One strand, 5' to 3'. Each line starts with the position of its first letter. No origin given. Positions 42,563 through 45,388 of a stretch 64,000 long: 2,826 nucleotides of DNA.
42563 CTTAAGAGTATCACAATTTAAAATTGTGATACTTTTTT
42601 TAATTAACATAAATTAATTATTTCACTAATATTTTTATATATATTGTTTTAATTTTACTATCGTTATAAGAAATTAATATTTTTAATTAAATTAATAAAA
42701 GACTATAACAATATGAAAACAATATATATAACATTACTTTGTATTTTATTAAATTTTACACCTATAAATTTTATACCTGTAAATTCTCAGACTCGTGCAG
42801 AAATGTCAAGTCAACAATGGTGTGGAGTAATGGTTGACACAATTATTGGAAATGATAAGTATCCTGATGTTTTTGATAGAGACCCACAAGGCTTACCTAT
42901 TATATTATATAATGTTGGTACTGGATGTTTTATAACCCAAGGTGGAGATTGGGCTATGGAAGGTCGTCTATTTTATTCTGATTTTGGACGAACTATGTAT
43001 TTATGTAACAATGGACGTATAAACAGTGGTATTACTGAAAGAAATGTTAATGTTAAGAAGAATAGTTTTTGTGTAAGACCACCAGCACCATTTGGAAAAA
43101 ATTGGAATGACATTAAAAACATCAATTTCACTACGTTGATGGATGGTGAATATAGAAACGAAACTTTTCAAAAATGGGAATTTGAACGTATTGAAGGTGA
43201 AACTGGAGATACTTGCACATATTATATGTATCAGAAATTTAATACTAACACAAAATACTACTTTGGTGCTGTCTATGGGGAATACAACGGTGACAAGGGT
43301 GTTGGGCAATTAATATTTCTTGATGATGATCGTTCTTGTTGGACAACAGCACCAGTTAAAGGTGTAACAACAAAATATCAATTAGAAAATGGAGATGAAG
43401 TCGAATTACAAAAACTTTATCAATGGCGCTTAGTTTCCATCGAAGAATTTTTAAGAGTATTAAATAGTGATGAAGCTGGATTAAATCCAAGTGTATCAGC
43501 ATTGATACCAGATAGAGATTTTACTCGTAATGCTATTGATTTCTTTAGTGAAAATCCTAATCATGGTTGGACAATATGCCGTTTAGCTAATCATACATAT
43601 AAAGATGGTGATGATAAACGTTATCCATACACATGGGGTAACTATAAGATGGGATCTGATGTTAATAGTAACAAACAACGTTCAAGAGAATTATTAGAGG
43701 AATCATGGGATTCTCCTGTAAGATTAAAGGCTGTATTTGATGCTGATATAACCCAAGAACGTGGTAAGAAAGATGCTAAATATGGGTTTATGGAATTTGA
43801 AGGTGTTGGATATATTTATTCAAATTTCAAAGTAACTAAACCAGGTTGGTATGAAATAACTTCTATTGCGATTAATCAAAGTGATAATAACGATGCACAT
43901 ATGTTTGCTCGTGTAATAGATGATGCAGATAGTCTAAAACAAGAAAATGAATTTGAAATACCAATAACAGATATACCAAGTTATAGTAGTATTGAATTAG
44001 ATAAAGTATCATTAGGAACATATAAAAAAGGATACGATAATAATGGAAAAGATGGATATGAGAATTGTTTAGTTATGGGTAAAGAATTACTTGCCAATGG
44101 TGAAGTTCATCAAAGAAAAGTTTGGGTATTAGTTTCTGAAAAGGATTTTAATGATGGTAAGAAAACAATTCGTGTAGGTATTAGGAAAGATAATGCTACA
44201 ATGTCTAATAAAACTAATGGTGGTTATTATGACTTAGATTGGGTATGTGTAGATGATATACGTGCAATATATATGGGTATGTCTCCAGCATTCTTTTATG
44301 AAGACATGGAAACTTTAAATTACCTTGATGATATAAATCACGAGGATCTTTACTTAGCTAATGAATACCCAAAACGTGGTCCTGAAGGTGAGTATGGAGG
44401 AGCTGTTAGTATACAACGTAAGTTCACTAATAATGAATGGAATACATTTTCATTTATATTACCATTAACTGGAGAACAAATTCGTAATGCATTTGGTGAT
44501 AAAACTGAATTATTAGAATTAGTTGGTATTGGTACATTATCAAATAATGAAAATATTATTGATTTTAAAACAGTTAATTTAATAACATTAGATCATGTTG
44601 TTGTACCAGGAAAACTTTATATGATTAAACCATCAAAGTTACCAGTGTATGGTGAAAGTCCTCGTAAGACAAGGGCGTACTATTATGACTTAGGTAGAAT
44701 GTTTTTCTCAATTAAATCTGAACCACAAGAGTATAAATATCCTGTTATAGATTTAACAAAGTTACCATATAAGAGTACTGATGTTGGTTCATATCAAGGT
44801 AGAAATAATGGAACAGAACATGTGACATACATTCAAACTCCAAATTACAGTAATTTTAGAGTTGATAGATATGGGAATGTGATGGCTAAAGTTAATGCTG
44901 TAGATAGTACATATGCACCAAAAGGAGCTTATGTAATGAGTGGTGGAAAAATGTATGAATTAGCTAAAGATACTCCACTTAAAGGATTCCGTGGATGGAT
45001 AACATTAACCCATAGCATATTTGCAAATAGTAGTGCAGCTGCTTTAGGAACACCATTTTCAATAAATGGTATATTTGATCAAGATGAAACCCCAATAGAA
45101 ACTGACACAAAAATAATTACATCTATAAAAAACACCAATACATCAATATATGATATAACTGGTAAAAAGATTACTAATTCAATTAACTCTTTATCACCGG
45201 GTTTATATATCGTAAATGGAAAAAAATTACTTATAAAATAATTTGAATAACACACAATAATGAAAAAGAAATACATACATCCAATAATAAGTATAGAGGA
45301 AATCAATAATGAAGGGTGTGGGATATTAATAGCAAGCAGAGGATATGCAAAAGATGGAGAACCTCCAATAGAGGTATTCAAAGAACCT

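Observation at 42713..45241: Phage-encoded secreted protein ending in a T9SS (Por) C-terminal sorting domain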

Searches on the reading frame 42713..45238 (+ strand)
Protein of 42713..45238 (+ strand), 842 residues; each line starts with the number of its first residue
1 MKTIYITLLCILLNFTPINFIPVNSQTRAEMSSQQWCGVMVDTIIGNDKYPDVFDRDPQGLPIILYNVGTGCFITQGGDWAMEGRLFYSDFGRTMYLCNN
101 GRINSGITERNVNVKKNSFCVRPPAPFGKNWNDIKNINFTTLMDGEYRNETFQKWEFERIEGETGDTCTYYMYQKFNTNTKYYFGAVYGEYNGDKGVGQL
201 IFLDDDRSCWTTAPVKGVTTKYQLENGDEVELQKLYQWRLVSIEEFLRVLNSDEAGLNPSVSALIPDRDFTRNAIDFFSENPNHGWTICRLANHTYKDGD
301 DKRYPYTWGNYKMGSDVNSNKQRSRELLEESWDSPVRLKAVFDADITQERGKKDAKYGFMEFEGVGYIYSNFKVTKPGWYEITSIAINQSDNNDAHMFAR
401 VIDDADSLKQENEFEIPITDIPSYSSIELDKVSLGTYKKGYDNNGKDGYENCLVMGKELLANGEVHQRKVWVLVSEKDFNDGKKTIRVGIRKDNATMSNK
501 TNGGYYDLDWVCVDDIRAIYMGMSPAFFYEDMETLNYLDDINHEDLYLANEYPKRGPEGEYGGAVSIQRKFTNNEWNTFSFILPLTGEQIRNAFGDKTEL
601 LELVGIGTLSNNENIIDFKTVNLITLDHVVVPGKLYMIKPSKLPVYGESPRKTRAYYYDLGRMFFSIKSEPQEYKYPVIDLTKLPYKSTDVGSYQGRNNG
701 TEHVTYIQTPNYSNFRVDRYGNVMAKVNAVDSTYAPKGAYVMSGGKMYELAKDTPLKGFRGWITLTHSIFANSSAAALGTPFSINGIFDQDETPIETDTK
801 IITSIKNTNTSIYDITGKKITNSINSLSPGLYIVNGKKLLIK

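Call 3: search_protein_families(library=ncbifam, proteins=[window:42713-45238:+], max_evalue=10)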
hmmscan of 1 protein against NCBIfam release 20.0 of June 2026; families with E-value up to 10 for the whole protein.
window:42713-45238:+ (842 aa): 1 family
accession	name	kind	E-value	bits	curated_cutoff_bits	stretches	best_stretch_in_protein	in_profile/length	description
NF045617.1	mostly_LP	subfamily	0.12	12.5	43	1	108-184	25-97/119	putative T6SS immunity periplasmic lipoprotein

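Call 4: search_protein_families(library=pfam, proteins=[window:42713-45238:+], max_evalue=10)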
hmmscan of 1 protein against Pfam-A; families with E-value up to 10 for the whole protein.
window:42713-45238:+ (842 aa): 0 families
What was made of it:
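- Checked: On the whole protein no CTD model hits at all (calls 3, 4).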

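Call 5: search_protein_families(library=phrogs, proteins=[window:42713-45238:+], max_evalue=10)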
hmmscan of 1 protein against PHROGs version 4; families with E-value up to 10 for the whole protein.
window:42713-45238:+ (842 aa): 0 families
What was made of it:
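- No PHROG match (call 5).
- Tried and rejected: Whole-protein scans against Pfam, NCBIfam and PHROGs gave nothing relevant (calls 3-5).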

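Call 10: find_homologous_proteins(query=window:42713-45238:+, max_evalue=0.001)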
Query window:42713-45238:+ (842 aa): 403 proteins with E <= 0.001 among 6840 candidates; the best 120 are listed.
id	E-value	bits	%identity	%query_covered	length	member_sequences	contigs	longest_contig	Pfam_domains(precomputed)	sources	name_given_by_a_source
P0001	0.0e+0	1974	100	100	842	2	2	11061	-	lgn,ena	-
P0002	0.0e+0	1629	83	100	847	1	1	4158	-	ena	-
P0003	0.0e+0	1532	78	100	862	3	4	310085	-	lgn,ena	-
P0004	0.0e+0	1477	77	100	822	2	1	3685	-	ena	-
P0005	0.0e+0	1412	75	98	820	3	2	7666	-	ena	-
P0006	0.0e+0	1075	60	98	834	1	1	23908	-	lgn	-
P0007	0.0e+0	1061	60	96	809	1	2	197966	-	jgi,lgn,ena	-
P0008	1.2e-290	985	55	99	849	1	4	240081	-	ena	-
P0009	2.4e-290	984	55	99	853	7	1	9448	-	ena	-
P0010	3.1e-288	977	54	99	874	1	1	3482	-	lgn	-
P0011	4.3e-287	973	54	99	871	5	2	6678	-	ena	-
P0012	2.6e-285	967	54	100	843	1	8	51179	-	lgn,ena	-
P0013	2.3e-284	964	55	97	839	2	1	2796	-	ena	-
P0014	2.7e-284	964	55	100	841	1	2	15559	-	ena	-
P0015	2.8e-284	964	54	100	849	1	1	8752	-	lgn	-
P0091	3.3e-273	927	52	97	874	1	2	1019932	-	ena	-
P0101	8.9e-271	919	52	99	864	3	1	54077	-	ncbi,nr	ncbi:MAG: T9SS type A sorting domain-containing protein [Prevotella sp.]|nr:T9SS type A sorting doma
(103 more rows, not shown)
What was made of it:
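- Host-derived family: more than 400 full-length homologs (call 10). The closest annotated homologs are Prevotella MAG proteins (call 10).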

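Call 13: find_encoding_contigs(protein=P0003, flank=10000, max_places=3)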
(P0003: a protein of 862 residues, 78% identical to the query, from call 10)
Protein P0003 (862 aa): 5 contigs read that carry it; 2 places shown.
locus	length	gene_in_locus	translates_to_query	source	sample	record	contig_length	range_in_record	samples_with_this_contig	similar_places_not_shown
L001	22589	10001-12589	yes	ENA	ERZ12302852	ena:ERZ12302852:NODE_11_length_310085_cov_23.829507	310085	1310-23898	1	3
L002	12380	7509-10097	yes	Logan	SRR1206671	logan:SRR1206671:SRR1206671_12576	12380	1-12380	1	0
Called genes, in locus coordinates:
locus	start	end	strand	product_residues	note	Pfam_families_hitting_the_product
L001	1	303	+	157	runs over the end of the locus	-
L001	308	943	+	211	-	PF00149:Metallophos (weak)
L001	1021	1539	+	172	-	-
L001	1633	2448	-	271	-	-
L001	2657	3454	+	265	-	-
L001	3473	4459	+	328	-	PF03372:Exo_endo_phos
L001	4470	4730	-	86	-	-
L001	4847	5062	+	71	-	-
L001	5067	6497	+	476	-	PF01743:PolyA_pol, PF12627:PolyA_pol_RNAbd, PF01966:HD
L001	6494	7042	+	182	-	PF06941:NT5C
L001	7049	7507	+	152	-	PF09424:YqeY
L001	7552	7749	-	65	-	-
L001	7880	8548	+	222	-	-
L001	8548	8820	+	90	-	-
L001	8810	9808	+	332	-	-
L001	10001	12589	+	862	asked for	-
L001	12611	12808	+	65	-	-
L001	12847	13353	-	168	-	-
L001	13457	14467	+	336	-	PF00551:Formyl_trans_N, PF02911:Formyl_trans_C (weak)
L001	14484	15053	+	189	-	PF02511:Thy1 (weak)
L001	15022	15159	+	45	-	-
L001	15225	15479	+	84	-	-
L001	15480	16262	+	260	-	PF01555:N6_N4_Mtase (faint)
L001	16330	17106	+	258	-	-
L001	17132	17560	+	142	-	-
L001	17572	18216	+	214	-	PF01555:N6_N4_Mtase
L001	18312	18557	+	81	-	-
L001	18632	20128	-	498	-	PF05658:YadA_head (faint)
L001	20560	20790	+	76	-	PF20600:ExoX-like_C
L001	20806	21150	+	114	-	-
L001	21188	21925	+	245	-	PF01555:N6_N4_Mtase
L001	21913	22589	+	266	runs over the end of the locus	PF04446:Thg1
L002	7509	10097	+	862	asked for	-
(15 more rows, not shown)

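Call 14: find_encoding_contigs(protein=P0101, flank=10000, max_places=3)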
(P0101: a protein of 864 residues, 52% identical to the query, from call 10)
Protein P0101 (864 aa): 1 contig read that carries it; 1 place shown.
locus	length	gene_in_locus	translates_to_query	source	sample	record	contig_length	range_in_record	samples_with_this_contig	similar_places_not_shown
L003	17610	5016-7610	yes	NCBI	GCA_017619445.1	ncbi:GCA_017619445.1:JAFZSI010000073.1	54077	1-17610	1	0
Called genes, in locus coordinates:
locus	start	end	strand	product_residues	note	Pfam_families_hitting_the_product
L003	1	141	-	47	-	PF07505:DUF5131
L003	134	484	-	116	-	PF04237:YjbR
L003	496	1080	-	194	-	-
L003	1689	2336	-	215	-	PF00132:Hexapep, PF14602:Hexapep_2 (weak)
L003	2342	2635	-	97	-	PF13561:adh_short_C2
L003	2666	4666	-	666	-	PF07488:Glyco_hydro_67M, PF07477:Glyco_hydro_67C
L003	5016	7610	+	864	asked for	-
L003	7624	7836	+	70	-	-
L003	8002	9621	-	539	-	PF00501:AMP-binding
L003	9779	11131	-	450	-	PF00135:COesterase, PF20434:BD-FAE (weak), PF00135:COesterase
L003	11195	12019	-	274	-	PF02525:Flavodoxin_2 (faint), PF03358:FMN_red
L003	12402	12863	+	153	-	PF03449:GreA_GreB_N, PF01272:GreA_GreB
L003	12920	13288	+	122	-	-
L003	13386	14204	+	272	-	PF00248:Aldo_ket_red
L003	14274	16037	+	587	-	PF00128:Alpha-amylase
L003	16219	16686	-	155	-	-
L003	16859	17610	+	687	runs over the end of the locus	PF12969:DUF3857 (faint)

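Call 16: search_protein_families(library=ncbifam, alignment_id=A1, max_evalue=0.01)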
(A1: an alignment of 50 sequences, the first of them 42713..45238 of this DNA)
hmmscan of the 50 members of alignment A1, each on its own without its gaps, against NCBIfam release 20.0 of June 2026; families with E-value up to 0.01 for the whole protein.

A. member 1, window:42713-45238:+ (842 aa): 0 families

B. families by the number of members that match (of 50 scanned): 0 families
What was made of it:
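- On T9SS type A sorting domain (TIGR04183 / PF18962, 'long' CTD): The whole protein and 50 family members give no hit at E<=0.01 (calls 3, 4, 16).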

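Call 25: search_dna_similar(query=window:42713-45238:+, collection=phages, mode=protein, max_rows=20)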
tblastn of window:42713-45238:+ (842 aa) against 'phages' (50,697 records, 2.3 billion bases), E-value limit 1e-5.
No match.

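Call 33: find_encoding_contigs(protein=P0007, flank=10000, max_places=2)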
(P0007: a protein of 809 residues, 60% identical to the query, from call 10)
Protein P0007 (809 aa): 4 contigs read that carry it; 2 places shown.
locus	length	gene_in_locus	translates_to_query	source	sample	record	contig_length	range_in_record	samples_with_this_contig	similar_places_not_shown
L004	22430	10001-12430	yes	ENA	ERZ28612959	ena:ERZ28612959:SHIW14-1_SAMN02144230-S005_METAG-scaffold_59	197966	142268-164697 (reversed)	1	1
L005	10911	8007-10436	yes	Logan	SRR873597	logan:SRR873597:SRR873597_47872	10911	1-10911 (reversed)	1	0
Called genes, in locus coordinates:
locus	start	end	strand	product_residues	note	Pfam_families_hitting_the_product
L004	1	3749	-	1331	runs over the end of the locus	-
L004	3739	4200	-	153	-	-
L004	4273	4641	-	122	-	-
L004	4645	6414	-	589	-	-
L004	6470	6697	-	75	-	-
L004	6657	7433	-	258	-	PF12322:T4_baseplate (weak)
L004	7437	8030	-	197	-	-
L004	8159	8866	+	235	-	-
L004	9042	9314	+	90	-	-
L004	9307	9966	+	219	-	PF07505:DUF5131, PF04055:Radical_SAM (faint)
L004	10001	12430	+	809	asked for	-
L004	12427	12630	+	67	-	-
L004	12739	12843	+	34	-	-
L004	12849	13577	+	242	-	PF07603:Lcl_C (weak)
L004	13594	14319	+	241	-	-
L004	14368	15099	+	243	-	PF07603:Lcl_C (weak)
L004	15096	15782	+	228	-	PF07603:Lcl_C (weak)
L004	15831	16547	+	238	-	PF07603:Lcl_C (weak)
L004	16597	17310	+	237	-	PF07603:Lcl_C (weak)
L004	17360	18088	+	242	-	PF07603:Lcl_C (weak)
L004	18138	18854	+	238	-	-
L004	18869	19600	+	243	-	-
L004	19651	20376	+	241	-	PF07603:Lcl_C (weak)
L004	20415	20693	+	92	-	-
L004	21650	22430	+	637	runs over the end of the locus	-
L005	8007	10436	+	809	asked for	-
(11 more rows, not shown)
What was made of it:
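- On Phage accessory (moron-like) gene of host origin: In L004 the gene starts 34 nt after the preceding gene (call 33).
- Diverged orthologs sit inside 198-kb and 310-kb phage contigs (calls 13, 33).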

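Call 34: find_encoding_contigs(protein=P0091, flank=8000, max_places=2)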
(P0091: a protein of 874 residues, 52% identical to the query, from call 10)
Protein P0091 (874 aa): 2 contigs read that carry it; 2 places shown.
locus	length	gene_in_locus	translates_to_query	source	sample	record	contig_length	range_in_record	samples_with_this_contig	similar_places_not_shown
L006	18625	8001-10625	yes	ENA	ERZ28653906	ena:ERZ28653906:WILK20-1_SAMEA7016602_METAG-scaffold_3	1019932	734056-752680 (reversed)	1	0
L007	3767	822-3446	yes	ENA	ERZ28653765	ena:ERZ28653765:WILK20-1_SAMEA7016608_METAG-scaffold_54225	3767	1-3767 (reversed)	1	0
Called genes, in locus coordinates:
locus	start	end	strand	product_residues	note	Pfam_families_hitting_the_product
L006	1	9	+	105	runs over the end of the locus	PF05336:rhaM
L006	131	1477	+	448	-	PF12708:Pect-lyase_RHGA_epim (faint), PF00295:Glyco_hydro_28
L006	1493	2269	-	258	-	PF02517:Rce1-like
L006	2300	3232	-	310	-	PF06574:FAD_syn, PF01687:Flavokinase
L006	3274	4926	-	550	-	PF00657:Lipase_GDSL, PF13472:Lipase_GDSL_2, PF00657:Lipase_GDSL (weak), PF13472:Lipase_GDSL_2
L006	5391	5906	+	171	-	PF04542:Sigma70_r2, PF07638:Sigma70_ECF (weak), PF08281:Sigma70_r4_2, PF04545:Sigma70_r4 (weak)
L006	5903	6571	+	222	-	-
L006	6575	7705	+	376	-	-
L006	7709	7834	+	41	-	-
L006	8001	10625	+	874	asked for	-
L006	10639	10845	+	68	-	-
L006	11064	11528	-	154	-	-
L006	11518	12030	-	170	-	PF04542:Sigma70_r2, PF04545:Sigma70_r4, PF08281:Sigma70_r4_2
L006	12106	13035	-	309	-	PF00696:AA_kinase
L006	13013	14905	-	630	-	PF02784:Orn_Arg_deC_N, PF17810:Arg_decarb_HB, PF17944:Arg_decarbox_C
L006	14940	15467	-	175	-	PF13189:Cytidylate_kin2 (weak), PF13238:AAA_18, PF01202:SKI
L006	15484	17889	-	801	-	PF01751:Toprim, PF01131:Topoisom_bac, PF13368:Toprim_C_rpt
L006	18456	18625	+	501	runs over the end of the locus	PF00939:Na_sulph_symp, PF03600:CitMHS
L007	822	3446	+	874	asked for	-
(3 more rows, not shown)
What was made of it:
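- Bacterial loci L003 and L006 (GC 49-50%) have ordinary chromosomal neighbours (calls 14, 34). Bacterial orthologs sit near GH67, GH28 and esterase genes (calls 14, 34).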
